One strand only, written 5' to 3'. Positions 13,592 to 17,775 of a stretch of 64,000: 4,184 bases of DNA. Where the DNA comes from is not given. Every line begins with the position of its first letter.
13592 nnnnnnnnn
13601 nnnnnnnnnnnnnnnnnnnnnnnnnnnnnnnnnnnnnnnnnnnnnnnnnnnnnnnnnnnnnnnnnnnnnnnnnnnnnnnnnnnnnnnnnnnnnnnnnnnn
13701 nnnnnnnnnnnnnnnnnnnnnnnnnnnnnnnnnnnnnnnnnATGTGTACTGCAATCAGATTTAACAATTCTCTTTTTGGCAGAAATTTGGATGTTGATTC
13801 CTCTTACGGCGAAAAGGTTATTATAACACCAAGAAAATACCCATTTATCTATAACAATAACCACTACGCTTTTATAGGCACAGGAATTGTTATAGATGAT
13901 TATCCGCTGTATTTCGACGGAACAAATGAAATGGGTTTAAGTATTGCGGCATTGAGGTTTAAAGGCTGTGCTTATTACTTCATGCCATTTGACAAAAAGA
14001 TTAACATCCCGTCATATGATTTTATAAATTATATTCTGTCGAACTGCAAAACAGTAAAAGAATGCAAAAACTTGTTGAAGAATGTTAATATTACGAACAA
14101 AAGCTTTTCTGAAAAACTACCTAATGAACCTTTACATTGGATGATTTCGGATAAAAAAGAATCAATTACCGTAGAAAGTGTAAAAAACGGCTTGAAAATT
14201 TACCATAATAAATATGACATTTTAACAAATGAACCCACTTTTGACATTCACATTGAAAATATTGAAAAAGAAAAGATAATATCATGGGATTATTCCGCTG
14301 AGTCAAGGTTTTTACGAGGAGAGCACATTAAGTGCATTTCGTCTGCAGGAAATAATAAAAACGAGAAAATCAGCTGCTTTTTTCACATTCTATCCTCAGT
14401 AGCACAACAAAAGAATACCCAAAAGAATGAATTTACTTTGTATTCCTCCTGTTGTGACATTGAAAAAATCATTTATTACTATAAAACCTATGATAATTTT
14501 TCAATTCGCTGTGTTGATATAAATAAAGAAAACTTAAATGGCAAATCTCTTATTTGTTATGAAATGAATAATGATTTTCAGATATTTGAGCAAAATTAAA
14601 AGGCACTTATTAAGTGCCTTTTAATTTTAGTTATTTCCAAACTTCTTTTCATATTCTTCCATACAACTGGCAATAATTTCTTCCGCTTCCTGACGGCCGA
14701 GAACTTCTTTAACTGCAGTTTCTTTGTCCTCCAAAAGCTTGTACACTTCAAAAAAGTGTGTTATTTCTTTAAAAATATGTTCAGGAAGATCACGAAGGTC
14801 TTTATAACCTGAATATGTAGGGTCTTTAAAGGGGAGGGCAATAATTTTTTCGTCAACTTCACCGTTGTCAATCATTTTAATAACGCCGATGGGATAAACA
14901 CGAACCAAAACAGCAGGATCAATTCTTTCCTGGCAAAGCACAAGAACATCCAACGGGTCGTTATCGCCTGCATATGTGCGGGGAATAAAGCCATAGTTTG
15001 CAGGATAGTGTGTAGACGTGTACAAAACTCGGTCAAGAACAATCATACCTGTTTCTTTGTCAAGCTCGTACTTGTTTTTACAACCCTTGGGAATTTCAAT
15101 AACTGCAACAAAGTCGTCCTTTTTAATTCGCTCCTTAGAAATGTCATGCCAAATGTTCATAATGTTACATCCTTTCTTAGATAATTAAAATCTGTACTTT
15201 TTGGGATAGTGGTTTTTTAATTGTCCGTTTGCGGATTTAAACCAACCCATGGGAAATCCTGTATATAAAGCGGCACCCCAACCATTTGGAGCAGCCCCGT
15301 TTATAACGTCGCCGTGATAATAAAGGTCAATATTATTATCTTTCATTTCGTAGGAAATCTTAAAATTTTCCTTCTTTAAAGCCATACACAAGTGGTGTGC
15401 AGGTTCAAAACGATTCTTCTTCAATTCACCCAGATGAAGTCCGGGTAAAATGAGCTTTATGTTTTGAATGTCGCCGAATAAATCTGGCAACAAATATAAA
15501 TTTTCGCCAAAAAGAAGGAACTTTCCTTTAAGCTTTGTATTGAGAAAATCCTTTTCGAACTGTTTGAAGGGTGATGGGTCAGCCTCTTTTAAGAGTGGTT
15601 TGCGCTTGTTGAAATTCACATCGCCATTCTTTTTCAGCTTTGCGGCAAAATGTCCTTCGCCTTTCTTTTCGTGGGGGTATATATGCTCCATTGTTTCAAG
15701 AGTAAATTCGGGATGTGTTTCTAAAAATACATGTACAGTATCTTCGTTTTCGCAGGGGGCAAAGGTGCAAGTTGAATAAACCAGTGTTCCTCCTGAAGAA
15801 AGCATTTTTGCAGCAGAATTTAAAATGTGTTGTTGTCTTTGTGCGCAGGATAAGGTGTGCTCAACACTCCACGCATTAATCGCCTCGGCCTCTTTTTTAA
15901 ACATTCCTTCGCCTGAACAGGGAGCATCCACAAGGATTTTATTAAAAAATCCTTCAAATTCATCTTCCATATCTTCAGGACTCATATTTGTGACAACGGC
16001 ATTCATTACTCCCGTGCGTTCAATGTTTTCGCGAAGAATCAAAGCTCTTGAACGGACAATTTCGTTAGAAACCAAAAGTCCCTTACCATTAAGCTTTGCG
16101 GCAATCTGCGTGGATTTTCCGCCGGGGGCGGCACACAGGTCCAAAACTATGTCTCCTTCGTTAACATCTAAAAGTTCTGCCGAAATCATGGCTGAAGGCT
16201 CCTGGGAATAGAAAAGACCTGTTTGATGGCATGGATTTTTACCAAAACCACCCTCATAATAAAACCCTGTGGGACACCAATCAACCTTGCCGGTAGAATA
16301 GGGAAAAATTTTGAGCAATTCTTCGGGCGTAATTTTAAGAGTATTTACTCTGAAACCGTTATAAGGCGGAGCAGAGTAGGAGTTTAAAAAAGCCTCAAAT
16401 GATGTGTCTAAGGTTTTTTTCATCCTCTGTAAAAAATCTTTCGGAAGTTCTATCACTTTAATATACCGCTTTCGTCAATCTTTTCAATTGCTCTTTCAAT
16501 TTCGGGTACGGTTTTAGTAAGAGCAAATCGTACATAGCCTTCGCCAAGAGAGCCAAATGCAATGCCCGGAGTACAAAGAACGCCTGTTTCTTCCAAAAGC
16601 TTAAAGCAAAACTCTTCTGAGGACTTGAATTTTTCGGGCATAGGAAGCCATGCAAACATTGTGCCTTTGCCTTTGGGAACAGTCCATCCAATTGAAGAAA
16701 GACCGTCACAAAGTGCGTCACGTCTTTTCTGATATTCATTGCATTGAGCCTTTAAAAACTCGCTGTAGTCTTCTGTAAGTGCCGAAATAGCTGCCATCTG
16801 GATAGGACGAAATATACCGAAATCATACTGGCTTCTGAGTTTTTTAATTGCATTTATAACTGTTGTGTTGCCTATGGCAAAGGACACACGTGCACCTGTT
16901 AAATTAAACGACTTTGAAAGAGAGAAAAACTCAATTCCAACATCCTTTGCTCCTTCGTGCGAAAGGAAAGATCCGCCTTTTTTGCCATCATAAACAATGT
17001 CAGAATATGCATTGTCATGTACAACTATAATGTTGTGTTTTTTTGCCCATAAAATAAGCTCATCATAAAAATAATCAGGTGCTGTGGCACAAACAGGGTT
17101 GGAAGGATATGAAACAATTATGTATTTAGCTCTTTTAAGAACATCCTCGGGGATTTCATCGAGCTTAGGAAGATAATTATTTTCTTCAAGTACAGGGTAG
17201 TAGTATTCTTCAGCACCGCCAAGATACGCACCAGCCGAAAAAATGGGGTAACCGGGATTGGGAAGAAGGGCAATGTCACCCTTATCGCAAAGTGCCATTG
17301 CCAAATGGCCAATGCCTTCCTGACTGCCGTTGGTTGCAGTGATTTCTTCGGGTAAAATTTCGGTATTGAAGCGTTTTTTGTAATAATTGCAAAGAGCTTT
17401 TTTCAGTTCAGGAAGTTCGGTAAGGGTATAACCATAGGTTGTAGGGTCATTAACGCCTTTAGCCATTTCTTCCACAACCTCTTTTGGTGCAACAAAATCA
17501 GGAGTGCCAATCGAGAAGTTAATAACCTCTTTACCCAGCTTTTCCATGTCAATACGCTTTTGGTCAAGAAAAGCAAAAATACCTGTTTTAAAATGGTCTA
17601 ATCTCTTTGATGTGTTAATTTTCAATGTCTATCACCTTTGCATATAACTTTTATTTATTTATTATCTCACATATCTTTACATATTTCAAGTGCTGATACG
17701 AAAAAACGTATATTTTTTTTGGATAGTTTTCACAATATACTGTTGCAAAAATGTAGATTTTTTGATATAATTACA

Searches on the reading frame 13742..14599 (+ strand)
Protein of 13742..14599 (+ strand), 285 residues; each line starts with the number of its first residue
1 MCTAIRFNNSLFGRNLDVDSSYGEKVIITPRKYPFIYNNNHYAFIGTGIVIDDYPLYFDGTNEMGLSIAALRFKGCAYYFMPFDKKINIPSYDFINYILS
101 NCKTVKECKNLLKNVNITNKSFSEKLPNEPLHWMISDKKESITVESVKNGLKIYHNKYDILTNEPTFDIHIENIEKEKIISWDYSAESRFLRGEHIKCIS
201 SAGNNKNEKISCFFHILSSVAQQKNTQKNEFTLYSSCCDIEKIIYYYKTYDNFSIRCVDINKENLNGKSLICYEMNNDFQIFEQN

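Call 12: search_protein_families(library=pfam, proteins=[window:13742-14599:+])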
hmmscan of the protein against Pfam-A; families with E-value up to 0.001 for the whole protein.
window:13742-14599:+ (285 aa): 1 family
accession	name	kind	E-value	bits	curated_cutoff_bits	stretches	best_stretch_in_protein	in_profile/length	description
PF02275.23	CBAH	-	1e-70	239.3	20.4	2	2-176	1-187/316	Linear amide C-N hydrolases, choloylglycine hydrolase family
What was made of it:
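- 13742..14599 (+): Choloylglycine hydrolase family (CBAH, PF02275) gene, 285 aa, starting MCTAIRF. Pfam E=1e-70 (call 12).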

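Call 13: find_encoding_contigs(protein=window:13742-14599:+, flank=3000, max_places=10)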
Protein window:13742-14599:+ (285 aa): no gene with exactly this product is on record in the collection.

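Call 14: find_homologous_proteins(query=window:13742-14599:+, max_evalue=1e-20)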
Query window:13742-14599:+ (285 aa): 2783 proteins with E <= 1e-20 among 4409 candidates; the best 120 are listed.
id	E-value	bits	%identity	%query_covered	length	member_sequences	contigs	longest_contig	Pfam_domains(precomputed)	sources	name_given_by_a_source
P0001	2.2e-190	649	100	100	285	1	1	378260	PF02275.24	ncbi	-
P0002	5.0e-77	277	47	98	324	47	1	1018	PF02275.24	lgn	-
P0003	8.6e-77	276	48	100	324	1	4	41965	PF02275.24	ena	-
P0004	1.9e-76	275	47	100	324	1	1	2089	PF02275.24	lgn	-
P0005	7.6e-76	273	48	100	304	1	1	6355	PF02275.24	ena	-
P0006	2.1e-75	272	48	100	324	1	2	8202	PF02275.24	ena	-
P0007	2.2e-75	272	48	100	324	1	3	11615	PF03417.22,PF02275.24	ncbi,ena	-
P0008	3.2e-75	271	47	100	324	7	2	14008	PF02275.24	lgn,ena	-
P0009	4.2e-75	271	46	100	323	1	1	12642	PF03417.22,PF02275.24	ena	-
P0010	4.6e-75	271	45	100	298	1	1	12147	PF02275.24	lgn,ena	-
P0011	7.0e-75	270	46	100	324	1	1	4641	PF02275.24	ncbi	-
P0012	1.0e-74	270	49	96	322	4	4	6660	PF02275.24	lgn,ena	-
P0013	1.3e-74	269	45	100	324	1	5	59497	PF02275.24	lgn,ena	-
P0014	1.4e-74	269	43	97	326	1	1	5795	PF02275.24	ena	-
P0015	1.5e-74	269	47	96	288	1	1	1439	PF02275.24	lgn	-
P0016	1.5e-74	269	47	100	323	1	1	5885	PF02275.24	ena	-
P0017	1.8e-74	269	45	100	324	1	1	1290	PF02275.24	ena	-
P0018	2.1e-74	268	47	100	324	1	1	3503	PF02275.24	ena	-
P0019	2.6e-74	268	47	100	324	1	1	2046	PF02275.24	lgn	-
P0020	3.2e-74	268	46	100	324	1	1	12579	PF02275.24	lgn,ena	-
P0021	3.2e-74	268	46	96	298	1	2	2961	PF02275.24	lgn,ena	-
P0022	3.4e-74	268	46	100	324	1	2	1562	PF02275.24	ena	-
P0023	3.5e-74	268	45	100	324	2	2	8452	PF02275.24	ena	-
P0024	3.7e-74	268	46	100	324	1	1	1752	PF03417.22,PF02275.24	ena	-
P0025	4.5e-74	267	48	96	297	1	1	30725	PF02275.24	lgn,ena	-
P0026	4.9e-74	267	47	100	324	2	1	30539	PF03417.22,PF02275.24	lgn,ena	-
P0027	5.9e-74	267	43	100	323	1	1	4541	PF02275.24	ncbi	ncbi:MAG: choloylglycine hydrolase [Butyrivibrio sp.]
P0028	6.2e-74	267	45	100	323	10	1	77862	PF02275.24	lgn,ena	-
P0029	6.9e-74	267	47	100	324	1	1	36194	PF03417.22,PF02275.24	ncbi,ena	-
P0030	8.0e-74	267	43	100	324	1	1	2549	PF02275.24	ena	-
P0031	8.0e-74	267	47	100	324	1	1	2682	PF02275.24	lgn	-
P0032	8.1e-74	267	45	100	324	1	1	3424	PF02275.24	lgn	-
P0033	8.4e-74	266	45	100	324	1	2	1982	PF02275.24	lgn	-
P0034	8.6e-74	266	47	100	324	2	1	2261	PF02275.24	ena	-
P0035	9.3e-74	266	46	100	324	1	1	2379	PF03417.22,PF02275.24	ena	-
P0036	9.4e-74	266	46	100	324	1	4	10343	PF03417.22,PF02275.24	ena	-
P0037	9.5e-74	266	46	100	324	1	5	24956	PF03417.22,PF02275.24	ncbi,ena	-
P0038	1.0e-73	266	46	100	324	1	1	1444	PF02275.24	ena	-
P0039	1.1e-73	266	46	96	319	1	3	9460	PF02275.24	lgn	-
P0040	1.1e-73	266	45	100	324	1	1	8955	PF02275.24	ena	-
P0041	1.2e-73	266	42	99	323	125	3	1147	PF02275.24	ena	-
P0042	1.3e-73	266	45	100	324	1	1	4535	PF02275.24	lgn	-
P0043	1.3e-73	266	43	100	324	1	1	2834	PF02275.24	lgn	-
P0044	1.4e-73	266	47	100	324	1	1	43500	PF02275.24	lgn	-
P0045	1.4e-73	266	45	100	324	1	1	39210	PF02275.24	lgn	-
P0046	1.4e-73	266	45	100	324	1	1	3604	PF02275.24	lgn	-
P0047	1.5e-73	266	45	100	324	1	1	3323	PF02275.24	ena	-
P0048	1.5e-73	266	45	100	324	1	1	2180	PF02275.24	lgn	-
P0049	1.6e-73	266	43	100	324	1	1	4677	PF02275.24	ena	-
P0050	1.7e-73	266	45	100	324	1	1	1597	PF02275.24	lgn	-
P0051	1.8e-73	265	45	100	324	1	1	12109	PF02275.24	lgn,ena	-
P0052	1.8e-73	265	46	100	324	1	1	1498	PF02275.24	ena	-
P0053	2.0e-73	265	43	100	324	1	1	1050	PF02275.24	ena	-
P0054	2.0e-73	265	44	99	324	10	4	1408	PF02275.24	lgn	-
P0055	2.1e-73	265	45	100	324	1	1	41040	PF02275.24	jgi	-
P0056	2.1e-73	265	45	100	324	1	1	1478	PF02275.24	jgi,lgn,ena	-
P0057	2.1e-73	265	45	100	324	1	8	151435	PF02275.24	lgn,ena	-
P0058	2.3e-73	265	46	100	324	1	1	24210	PF02275.24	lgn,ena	-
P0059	2.3e-73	265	46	100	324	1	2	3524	PF03417.22,PF02275.24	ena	-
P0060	2.5e-73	265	43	100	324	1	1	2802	PF02275.24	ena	-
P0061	2.5e-73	265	47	100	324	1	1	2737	PF03417.22,PF02275.24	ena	-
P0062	2.6e-73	265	46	100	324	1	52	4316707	PF02275.24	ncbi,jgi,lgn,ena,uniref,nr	ncbi:Putative conjugated bile acid hydrolase [Eubacterium callanderi]|uniref:choloylglycine hydrolas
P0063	2.6e-73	265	47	100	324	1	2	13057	PF02275.24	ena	-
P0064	2.7e-73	265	46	100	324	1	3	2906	PF02275.24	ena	-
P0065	2.7e-73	265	45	100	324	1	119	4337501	PF02275.24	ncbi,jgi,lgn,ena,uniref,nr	ncbi:choloylglycine hydrolase [Eubacterium callanderi]|uniref:choloylglycine hydrolase n=4 Tax=Eubac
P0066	2.8e-73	265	43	100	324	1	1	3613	PF02275.24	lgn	-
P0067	2.8e-73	265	47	100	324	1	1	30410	PF02275.24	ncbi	-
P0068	2.9e-73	265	45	100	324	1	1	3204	PF02275.24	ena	-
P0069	3.0e-73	265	46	100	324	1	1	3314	PF02275.24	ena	-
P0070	3.3e-73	265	45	100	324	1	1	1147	PF02275.24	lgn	-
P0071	3.5e-73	264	45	100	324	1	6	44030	PF02275.24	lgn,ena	-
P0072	3.8e-73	264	45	100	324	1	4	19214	PF02275.24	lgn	-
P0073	4.0e-73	264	45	100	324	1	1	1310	PF02275.24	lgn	-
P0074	4.0e-73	264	45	100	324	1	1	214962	PF02275.24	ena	-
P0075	4.0e-73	264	45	100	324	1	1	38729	PF02275.24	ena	-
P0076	4.1e-73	264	45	100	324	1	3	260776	PF02275.24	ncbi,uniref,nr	ncbi:choloylglycine hydrolase [Eubacterium callanderi]|uniref:choloylglycine hydrolase n=1 Tax=Eubac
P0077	4.1e-73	264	46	100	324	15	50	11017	PF02275.24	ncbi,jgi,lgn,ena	jgi:putative conjugated bile acid hydrolase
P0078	4.4e-73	264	46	100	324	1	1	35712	PF02275.24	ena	-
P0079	4.8e-73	264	45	100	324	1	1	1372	PF02275.24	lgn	-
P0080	5.1e-73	264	46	100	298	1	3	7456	PF02275.24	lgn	-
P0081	5.1e-73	264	45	100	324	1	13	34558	PF02275.24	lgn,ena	-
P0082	5.2e-73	264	43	100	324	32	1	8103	PF02275.24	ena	-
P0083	5.4e-73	264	46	95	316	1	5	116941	PF02275.24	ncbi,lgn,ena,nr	ncbi:MAG: choloylglycine hydrolase [Clostridia bacterium]|nr:choloylglycine hydrolase [Clostridia ba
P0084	5.7e-73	264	46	100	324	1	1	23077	PF02275.24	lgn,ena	-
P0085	5.7e-73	264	45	100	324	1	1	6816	PF02275.24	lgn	-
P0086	6.1e-73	264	45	100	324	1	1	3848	PF02275.24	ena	-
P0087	6.1e-73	264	45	100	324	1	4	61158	PF02275.24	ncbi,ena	-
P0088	6.1e-73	264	47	100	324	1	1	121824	PF02275.24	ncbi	-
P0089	6.6e-73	264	45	100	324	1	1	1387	PF02275.24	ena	-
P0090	6.7e-73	264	45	100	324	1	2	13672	PF03417.22,PF02275.24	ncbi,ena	-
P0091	6.9e-73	263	45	100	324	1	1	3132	PF02275.24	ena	-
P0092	7.3e-73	263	45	100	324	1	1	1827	PF02275.24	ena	-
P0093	7.5e-73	263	44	100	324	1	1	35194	PF02275.24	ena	-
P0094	7.6e-73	263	45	100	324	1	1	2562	PF02275.24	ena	-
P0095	8.0e-73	263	46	100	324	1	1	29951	PF03417.22,PF02275.24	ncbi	-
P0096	8.1e-73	263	44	100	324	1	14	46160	PF02275.24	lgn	-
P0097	8.5e-73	263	45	100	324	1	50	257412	PF02275.24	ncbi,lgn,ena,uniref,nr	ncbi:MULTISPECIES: choloylglycine hydrolase [Eubacterium]|uniref:choloylglycine hydrolase n=1 Tax=Eu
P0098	9.1e-73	263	45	100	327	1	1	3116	PF02275.24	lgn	-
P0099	9.3e-73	263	46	100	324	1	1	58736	PF02275.24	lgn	-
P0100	9.6e-73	263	44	100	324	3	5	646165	PF02275.24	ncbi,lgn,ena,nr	ncbi:MAG: choloylglycine hydrolase [Agathobacter sp.]|nr:choloylglycine hydrolase [Agathobacter sp.]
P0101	1.0e-72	263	45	100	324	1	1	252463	PF02275.24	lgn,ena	-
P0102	1.1e-72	263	45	100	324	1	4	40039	PF02275.24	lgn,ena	-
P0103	1.1e-72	263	47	96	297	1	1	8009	PF02275.24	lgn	-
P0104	1.1e-72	263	43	100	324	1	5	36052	PF02275.24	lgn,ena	-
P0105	1.1e-72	263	45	100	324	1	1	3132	PF02275.24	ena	-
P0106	1.2e-72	263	45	100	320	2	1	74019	PF02275.24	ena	-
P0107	1.2e-72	263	45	100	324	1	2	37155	PF02275.24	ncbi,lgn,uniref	ncbi:choloylglycine hydrolase [Eubacterium callanderi]|uniref:choloylglycine hydrolase n=1 Tax=Eubac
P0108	1.2e-72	263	46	100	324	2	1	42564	PF02275.24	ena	-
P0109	1.2e-72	263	45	100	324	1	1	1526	PF02275.24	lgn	-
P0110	1.2e-72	263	45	100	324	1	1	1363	PF02275.24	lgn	-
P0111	1.4e-72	263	46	96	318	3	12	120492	PF02275.24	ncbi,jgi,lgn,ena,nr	ncbi:MAG: choloylglycine hydrolase family protein [Lachnospiraceae bacterium]|nr:choloylglycine hydr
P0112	1.4e-72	263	45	96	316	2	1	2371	PF02275.24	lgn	-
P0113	1.6e-72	262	45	100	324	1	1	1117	PF02275.24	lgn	-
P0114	1.7e-72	262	45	100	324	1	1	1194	PF02275.24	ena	-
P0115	1.8e-72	262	45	100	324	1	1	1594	PF02275.24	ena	-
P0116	1.8e-72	262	45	100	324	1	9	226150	PF02275.24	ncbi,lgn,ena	-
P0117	1.9e-72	262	45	100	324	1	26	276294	PF02275.24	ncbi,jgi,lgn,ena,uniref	ncbi:MAG: Choloylglycine hydrolase [Eubacterium sp.]|uniref:choloylglycine hydrolase n=1 Tax=Eubacte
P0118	1.9e-72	262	45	100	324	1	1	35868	PF02275.24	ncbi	-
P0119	2.0e-72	262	45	100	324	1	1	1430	PF02275.24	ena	-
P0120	2.0e-72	262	45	100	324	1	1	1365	PF02275.24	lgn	-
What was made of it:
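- Tried and rejected: The hydrolase itself was useless for finding orthologues: the next-best hit is 49% identical (call 14).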

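Call 57: find_encoding_contigs(protein=P0095, flank=3500, max_places=3)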
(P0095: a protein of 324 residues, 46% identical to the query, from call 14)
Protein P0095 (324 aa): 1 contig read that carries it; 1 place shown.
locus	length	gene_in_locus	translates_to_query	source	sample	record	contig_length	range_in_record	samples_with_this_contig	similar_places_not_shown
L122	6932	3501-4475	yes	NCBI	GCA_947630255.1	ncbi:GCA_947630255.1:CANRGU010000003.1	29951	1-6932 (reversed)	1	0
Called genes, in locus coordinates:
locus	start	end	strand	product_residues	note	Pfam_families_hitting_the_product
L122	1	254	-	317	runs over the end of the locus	-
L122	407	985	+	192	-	PF01558:POR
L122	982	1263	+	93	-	PF25160:LdpA_Fe-S-bd (faint), PF00037:Fer4 (weak), PF13237:Fer4_10, PF14697:Fer4_21, PF12838:Fer4_7, PF13187:Fer4_9 (weak), PF00037:Fer4, PF12837:Fer4_6, +4 more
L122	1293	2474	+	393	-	PF01855:POR_N, PF17147:PFOR_II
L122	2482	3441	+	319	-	PF02775:TPP_enzyme_C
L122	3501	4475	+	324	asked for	PF02275:CBAH, PF03417:AAT (faint)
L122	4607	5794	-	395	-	-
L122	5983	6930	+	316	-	?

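Call 58: find_encoding_contigs(protein=P0037, flank=3500, max_places=5)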
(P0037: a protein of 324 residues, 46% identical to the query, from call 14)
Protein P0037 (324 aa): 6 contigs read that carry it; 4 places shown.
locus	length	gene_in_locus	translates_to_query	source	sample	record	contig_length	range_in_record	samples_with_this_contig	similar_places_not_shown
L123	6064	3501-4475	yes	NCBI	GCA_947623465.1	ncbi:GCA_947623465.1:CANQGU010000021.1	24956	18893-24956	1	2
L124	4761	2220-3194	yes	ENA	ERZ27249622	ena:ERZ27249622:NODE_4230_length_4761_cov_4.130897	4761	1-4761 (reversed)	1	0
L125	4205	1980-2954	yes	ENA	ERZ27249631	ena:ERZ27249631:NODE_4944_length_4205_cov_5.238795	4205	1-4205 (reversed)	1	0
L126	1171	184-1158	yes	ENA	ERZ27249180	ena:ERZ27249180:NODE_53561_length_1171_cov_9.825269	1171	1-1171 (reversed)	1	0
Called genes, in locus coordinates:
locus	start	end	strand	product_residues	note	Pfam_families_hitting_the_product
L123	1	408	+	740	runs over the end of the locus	PF17764:PriA_3primeBD, PF00270:DEAD, PF04851:ResIII, PF18319:Zn_ribbon_PriA, PF00271:Helicase_C (weak), PF18074:PriA_C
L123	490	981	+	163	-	PF01327:Pep_deformylase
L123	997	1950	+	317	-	PF00551:Formyl_trans_N, PF02911:Formyl_trans_C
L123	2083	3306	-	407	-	PF05636:HIGH_NTase1, PF16581:HIGH_NTase1_ass (weak)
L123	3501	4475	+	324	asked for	PF02275:CBAH, PF03417:AAT (weak)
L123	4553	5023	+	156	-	PF00383:dCMP_cyt_deam_1, PF14437:MafB19-deam (faint)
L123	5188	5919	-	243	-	PF04018:VCA0040-like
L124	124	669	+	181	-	PF00551:Formyl_trans_N (weak), PF02911:Formyl_trans_C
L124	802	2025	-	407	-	PF05636:HIGH_NTase1, PF16581:HIGH_NTase1_ass (weak)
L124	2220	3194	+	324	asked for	PF02275:CBAH, PF03417:AAT (weak)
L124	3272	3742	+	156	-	PF00383:dCMP_cyt_deam_1, PF14437:MafB19-deam (faint)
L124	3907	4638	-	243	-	PF04018:VCA0040-like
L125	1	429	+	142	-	?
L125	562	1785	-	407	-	PF05636:HIGH_NTase1, PF16581:HIGH_NTase1_ass (weak)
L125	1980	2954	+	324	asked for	PF02275:CBAH, PF03417:AAT (weak)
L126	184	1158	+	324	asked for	PF02275:CBAH, PF03417:AAT (weak)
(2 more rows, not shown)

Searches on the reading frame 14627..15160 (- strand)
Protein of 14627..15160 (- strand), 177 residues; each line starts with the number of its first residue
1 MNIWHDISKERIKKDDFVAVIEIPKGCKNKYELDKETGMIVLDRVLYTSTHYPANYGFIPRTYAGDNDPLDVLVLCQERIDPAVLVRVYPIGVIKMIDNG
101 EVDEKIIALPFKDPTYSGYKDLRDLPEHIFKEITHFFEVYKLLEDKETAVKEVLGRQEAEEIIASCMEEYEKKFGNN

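Call 12: search_protein_families(library=pfam, proteins=[window:14627-15160:-])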
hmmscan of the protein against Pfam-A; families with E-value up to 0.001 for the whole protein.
window:14627-15160:- (177 aa): 1 family
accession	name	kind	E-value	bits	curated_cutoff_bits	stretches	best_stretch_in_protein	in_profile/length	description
PF00719.24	Pyrophosphatase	-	2e-62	210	23.5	1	19-171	1-153/153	Inorganic pyrophosphatase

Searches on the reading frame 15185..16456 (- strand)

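Call 12: search_protein_families(library=pfam, proteins=[window:15185-16456:-])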
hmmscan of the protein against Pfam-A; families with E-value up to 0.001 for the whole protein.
window:15185-16456:- (423 aa): 6 families
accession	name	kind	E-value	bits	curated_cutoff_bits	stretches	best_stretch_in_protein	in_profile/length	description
PF01189.24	Methyltr_RsmB-F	-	5.3e-41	140.9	27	1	95-274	3-198/199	16S rRNA methyltransferase RsmB/F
PF17125.10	Methyltr_RsmF_N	-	1.1e-27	96.7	34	1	4-87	1-86/86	N-terminal domain of 16S rRNA methyltransferase RsmF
PF17126.11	RsmF_methylt_CI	-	2.1e-20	72.9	27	1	299-360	1-61/61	RsmF rRNA methyltransferase first C-terminal domain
PF13636.12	Methyltranf_PUA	-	4.4e-12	46.3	27.6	1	378-422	3-48/49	RNA-binding PUA-like domain of methyltransferase RsmF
PF01728.25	FtsJ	-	0.0003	21.2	24.1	1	98-232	19-142/181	FtsJ-like methyltransferase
PF13847.12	Methyltransf_31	-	0.00039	20.5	27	1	100-231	3-113/145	Methyltransferase domain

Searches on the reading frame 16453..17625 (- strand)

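Call 12: search_protein_families(library=pfam, proteins=[window:16453-17625:-])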
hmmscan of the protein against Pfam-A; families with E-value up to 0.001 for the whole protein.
window:16453-17625:- (390 aa): 1 family
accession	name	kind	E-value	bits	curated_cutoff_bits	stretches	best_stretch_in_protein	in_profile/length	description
PF00155.27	Aminotran_1_2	-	2.2e-57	195.3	19.7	1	33-383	2-361/361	Aminotransferase class I and II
